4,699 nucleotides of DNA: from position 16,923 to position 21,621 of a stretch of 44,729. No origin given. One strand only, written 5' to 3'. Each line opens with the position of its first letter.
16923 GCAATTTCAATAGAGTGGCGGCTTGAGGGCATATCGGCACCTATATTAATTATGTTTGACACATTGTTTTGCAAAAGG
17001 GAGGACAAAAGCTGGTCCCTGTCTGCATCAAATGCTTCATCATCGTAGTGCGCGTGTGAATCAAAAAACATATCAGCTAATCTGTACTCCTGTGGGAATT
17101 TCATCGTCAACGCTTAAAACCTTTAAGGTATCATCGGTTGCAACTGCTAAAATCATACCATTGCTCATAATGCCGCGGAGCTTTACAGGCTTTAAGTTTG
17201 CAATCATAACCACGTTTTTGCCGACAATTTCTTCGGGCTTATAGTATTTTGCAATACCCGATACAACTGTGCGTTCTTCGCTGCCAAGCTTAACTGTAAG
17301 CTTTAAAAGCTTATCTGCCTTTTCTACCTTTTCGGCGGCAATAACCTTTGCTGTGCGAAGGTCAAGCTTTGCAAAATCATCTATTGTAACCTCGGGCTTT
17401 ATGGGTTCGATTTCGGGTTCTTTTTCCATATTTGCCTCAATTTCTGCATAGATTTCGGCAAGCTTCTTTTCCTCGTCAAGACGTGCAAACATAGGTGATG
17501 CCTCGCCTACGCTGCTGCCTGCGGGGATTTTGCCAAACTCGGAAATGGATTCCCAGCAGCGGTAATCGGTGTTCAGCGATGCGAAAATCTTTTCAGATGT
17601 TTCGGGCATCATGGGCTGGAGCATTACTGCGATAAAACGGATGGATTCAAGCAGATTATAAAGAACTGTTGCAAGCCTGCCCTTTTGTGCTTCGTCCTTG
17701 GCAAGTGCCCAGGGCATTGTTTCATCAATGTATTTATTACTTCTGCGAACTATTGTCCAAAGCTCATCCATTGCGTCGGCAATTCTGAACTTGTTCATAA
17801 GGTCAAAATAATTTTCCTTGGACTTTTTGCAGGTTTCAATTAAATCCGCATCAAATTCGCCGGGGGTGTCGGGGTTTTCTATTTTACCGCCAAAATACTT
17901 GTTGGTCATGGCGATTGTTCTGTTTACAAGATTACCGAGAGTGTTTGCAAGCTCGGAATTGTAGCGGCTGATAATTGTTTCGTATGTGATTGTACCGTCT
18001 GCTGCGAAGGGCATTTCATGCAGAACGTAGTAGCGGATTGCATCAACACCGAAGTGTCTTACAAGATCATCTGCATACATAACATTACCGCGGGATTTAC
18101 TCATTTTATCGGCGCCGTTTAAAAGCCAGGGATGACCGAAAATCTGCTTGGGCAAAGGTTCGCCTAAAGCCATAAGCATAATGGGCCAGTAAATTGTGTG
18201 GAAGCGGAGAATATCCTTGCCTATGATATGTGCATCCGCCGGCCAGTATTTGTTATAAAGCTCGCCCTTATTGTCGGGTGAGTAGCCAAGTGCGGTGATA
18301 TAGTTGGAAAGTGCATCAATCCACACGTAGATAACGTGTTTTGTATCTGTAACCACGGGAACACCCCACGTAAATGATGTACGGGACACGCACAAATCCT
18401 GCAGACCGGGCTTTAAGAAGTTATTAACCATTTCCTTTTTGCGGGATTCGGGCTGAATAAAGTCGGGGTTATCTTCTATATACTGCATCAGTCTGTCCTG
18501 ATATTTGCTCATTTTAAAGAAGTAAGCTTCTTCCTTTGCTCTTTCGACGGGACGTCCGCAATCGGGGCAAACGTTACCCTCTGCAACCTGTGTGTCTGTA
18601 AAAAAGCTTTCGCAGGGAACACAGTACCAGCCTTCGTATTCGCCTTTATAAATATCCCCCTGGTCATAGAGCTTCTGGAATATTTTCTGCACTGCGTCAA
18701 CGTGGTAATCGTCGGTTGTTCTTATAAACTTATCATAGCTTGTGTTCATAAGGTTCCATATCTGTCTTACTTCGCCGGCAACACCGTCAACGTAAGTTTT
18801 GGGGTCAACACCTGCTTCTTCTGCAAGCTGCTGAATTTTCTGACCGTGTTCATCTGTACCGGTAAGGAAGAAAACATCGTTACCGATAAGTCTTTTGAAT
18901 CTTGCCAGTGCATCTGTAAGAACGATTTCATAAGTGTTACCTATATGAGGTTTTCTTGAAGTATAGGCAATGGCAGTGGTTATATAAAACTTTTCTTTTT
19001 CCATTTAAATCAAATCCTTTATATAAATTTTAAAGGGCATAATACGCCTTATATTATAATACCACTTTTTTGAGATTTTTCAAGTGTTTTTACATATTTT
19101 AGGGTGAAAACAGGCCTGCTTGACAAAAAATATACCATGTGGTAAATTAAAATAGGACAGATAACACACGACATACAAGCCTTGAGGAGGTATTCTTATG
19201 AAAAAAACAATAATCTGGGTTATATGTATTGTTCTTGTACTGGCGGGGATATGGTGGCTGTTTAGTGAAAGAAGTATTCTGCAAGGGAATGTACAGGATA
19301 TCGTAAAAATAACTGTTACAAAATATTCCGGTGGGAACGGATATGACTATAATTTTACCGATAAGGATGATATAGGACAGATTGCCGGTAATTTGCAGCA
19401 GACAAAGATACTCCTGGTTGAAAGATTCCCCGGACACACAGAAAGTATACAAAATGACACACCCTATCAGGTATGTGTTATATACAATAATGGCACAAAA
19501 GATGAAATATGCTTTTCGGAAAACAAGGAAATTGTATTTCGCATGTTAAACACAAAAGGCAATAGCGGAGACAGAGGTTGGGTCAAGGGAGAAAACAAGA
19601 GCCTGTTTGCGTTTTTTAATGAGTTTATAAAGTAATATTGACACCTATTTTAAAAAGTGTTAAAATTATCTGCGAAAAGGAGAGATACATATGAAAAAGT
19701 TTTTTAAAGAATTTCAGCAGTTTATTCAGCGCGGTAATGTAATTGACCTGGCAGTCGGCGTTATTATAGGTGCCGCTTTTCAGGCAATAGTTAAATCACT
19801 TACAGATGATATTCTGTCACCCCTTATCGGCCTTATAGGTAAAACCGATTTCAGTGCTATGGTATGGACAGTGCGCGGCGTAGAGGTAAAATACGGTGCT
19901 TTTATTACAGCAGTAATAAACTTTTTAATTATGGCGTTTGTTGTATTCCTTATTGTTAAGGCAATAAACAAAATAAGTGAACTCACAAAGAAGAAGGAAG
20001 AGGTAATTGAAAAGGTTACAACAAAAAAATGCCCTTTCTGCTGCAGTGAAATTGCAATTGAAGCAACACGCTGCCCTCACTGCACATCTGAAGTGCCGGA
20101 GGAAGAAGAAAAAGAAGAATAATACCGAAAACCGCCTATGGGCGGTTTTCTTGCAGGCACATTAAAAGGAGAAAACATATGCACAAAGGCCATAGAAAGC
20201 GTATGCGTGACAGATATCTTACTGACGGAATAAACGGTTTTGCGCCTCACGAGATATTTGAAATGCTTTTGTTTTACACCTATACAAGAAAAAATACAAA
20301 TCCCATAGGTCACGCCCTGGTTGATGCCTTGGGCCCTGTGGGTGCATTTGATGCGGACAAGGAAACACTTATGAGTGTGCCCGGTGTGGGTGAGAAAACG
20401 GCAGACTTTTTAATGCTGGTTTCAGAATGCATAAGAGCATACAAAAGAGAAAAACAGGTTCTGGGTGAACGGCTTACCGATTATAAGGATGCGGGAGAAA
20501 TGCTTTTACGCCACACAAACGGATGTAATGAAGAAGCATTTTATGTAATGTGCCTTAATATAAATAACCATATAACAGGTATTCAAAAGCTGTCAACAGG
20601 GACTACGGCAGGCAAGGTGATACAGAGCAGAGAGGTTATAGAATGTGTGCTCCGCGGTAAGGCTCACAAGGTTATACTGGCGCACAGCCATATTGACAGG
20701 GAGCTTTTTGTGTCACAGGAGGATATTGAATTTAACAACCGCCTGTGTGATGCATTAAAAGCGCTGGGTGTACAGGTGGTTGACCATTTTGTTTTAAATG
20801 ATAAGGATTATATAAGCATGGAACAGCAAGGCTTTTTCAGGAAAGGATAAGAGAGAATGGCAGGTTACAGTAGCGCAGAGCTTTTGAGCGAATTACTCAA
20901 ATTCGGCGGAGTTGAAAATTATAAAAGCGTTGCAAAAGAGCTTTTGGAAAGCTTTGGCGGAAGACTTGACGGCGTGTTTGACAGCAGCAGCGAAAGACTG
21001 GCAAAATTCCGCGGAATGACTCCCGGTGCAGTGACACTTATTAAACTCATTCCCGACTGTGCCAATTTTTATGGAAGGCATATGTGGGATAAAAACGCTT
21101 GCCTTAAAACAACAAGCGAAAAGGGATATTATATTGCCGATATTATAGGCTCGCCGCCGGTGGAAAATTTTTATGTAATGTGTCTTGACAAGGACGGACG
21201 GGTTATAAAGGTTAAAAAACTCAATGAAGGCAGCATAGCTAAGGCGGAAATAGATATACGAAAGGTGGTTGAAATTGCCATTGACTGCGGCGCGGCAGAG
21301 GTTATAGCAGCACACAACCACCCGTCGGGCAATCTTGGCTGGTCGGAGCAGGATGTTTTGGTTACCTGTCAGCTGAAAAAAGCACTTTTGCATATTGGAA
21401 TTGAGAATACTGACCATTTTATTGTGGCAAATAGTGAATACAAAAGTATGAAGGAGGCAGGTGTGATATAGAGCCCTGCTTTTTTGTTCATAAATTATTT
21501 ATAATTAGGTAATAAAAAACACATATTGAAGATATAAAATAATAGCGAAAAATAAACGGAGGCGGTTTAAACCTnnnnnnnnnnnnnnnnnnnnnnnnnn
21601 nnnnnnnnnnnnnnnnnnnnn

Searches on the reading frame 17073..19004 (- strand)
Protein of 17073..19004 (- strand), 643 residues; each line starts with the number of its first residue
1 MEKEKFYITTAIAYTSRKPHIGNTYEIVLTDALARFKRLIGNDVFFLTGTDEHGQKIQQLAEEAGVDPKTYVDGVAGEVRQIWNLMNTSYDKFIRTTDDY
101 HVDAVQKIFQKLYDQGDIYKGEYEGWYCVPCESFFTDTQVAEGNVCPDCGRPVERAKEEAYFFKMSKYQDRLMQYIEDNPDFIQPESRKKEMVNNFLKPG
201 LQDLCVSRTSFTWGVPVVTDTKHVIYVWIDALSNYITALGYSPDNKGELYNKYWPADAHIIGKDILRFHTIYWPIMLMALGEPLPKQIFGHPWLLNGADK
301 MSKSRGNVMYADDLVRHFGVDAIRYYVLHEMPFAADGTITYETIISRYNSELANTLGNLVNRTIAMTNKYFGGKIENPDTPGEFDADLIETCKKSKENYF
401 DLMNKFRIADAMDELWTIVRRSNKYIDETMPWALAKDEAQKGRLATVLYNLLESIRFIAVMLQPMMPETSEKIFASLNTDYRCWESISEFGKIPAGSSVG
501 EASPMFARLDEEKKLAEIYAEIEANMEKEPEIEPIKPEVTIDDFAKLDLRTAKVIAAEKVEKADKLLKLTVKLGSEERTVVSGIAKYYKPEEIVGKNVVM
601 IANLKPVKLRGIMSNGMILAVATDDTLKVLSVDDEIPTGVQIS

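Call 27: search_protein_families(library=pfam, proteins=[window:17073-19004:-])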
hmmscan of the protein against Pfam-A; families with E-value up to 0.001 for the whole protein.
window:17073-19004:- (643 aa): 7 families
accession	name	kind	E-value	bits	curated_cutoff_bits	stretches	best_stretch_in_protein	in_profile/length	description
PF09334.17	tRNA-synt_1g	-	2.9e-112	375.7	20.1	1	7-363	2-390/391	tRNA synthetases class I (M)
PF00133.28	tRNA-synt_1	-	2e-31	109.6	22.7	2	2-217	21-243/414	tRNA synthetases class I (I, L, M and V)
PF01588.26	tRNA_bind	-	6.2e-30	103.6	27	1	549-640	1-95/96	Putative tRNA binding domain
PF19303.5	Anticodon_3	-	5.4e-14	52.8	23.5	1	380-514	6-140/152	Anticodon binding domain of methionyl tRNA ligase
PF01406.26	tRNA-synt_1e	-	4.2e-09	36.6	27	0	6-122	12-125/301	tRNA synthetases class I (C) catalytic domain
PF08264.19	Anticodon_1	-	3e-07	30.9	25.1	1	389-487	5-99/148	Anticodon-binding domain of tRNA ligase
PF01921.24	tRNA-synt_1f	-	6.1e-06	25.8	27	0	261-342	240-323/360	tRNA synthetases class I (K)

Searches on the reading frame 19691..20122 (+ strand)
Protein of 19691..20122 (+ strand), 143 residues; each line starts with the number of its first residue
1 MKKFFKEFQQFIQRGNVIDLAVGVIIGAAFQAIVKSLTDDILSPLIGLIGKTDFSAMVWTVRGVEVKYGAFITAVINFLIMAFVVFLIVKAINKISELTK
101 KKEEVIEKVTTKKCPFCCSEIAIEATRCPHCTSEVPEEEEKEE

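Call 27: search_protein_families(library=pfam, proteins=[window:19691-20122:+])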
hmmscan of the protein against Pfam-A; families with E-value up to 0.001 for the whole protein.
window:19691-20122:+ (143 aa): 1 family
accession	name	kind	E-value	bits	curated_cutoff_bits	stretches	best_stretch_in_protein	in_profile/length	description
PF01741.23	MscL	-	2.9e-38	131.4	27.4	1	4-121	1-118/123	Large-conductance mechanosensitive channel, MscL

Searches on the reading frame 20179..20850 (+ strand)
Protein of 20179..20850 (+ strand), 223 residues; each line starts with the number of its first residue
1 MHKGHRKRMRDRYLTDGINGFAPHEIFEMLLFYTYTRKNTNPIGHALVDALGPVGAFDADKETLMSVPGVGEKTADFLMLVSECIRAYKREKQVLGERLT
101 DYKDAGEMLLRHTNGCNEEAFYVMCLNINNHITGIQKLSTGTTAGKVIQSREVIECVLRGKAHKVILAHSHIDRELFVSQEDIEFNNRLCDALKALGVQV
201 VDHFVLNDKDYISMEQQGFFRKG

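Call 6: search_protein_families(library=pfam, proteins=[window:20179-20850:+])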
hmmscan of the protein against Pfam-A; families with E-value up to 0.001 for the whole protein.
window:20179-20850:+ (223 aa): 2 families
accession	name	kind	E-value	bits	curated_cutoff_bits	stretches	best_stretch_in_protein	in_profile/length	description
PF04002.20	RadC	-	8.2e-28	97.2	22.1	1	100-218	2-120/121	RadC-like JAB domain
PF00633.29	HHH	-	2.1e-06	27.7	24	1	55-76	4-25/30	Helix-hairpin-helix motif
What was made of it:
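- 20179..20850 (+): Resident radC1 (223 aa). It is the source of the first 70 nt of the radC stub. GGATA at 20721-20725 (codons E181-D182-I183, at the Asp of the JAMM HxHx7SxxD motif) is breakpoint x. Pfam RadC 8e-28 (call 6).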

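Call 47: search_protein_families(library=ncbifam, proteins=[window:20179-20850:+])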
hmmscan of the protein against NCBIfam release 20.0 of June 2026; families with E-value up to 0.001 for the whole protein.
window:20179-20850:+ (223 aa): 2 families
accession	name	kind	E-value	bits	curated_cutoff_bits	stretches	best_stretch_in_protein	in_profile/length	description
NF000642.1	PRK00024.1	equivalog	6.8e-36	123.9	180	1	10-219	1-211/212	RadC family protein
TIGR00608.1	radc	subfamily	4.2e-30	105.1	133.85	1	8-219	1-217/218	RadC family protein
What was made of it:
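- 20179..20850 (+): NCBIfam RadC family (call 47).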

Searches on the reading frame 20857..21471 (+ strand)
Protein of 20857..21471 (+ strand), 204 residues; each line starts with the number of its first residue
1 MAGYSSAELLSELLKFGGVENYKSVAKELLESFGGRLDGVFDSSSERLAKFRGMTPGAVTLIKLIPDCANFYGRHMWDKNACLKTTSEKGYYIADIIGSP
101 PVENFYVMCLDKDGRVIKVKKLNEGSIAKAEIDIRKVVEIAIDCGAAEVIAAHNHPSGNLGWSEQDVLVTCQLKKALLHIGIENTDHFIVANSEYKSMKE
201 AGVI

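Call 6: search_protein_families(library=pfam, proteins=[window:20857-21471:+])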
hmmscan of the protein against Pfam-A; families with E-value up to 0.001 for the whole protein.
window:20857-21471:+ (204 aa): 1 family
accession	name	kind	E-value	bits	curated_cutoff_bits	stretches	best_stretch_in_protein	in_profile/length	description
PF04002.20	RadC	-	5.6e-32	110.7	22.1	1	93-202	11-120/121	RadC-like JAB domain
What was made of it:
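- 20857..21471 (+): Resident radC2 (204 aa). Its last 61 nt (21411-21471) are paralogous or allelic to the second part of the stub. Its 3' end and downstream spacer are unusually variable between strains. Pfam RadC 6e-32 (call 6).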

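Call 47: search_protein_families(library=ncbifam, proteins=[window:20857-21471:+])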
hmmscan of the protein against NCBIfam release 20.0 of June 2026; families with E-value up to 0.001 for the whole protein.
window:20857-21471:+ (204 aa): 2 families
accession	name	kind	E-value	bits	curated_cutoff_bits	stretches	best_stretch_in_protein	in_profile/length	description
NF000642.1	PRK00024.1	equivalog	6.9e-39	133.7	180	1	5-203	13-211/212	RadC family protein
TIGR00608.1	radc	subfamily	5.8e-32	111.2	133.85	1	5-204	15-218/218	RadC family protein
